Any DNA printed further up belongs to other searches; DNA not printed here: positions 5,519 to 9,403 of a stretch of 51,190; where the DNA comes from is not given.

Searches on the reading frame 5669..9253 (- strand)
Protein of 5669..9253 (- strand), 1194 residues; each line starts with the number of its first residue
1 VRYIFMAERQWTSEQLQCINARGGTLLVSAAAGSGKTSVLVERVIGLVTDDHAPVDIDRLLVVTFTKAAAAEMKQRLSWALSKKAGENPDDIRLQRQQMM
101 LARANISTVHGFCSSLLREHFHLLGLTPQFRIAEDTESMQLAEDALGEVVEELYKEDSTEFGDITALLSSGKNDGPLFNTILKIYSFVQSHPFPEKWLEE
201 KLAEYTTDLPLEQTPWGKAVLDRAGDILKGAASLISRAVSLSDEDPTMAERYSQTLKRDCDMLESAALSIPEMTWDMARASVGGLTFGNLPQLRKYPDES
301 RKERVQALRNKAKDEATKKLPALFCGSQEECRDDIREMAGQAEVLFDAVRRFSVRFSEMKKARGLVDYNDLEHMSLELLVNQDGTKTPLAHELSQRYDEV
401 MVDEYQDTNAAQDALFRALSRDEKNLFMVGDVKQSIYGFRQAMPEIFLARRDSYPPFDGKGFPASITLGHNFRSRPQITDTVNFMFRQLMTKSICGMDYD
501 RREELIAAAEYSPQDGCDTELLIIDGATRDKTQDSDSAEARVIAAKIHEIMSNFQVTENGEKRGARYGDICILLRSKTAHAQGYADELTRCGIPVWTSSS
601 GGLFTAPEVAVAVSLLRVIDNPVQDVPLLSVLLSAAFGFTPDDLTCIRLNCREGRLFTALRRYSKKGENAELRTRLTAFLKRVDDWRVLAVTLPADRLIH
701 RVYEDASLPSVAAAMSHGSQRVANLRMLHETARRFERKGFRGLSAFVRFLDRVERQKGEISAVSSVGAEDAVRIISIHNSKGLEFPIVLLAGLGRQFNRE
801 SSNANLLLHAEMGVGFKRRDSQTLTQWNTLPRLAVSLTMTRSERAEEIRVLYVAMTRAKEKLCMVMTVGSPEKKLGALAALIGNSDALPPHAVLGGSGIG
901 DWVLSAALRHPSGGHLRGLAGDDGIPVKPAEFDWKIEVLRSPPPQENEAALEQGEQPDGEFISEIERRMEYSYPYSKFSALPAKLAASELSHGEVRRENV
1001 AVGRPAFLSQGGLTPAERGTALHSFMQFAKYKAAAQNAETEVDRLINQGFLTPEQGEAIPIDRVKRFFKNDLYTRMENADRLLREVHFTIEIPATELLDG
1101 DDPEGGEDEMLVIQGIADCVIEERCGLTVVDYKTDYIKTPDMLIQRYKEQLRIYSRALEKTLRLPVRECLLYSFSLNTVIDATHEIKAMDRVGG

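Call 54: search_protein_families(library=pfam, proteins=[window:5669-9253:-], max_evalue=0.001)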
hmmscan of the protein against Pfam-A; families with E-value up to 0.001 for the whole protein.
window:5669-9253:- (1194 aa): 6 families
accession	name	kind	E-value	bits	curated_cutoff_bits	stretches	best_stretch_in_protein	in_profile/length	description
PF00580.27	UvrD-helicase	-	4.1e-62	210.7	23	2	11-256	1-213/271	UvrD/REP helicase N-terminal domain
PF13361.12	UvrD_C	-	5.3e-27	95.6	25.6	1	466-867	1-348/350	UvrD-like helicase C-terminal domain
PF13245.12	AAA_19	-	1.6e-16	61.1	25.1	1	22-440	10-134/134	AAA domain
PF13538.12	UvrD_C_2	-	3.2e-10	40.1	27.4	0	840-865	26-52/52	UvrD-like helicase C-terminal domain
PF12705.13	PDDEXK_1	-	1.7e-09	38.4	22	1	1012-1163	31-174/247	PD-(D/E)XK nuclease superfamily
PF01443.25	Viral_helicase1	-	5.7e-05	23.5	21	0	391-441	53-103/228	Viral superfamily 1 RNA helicase core domain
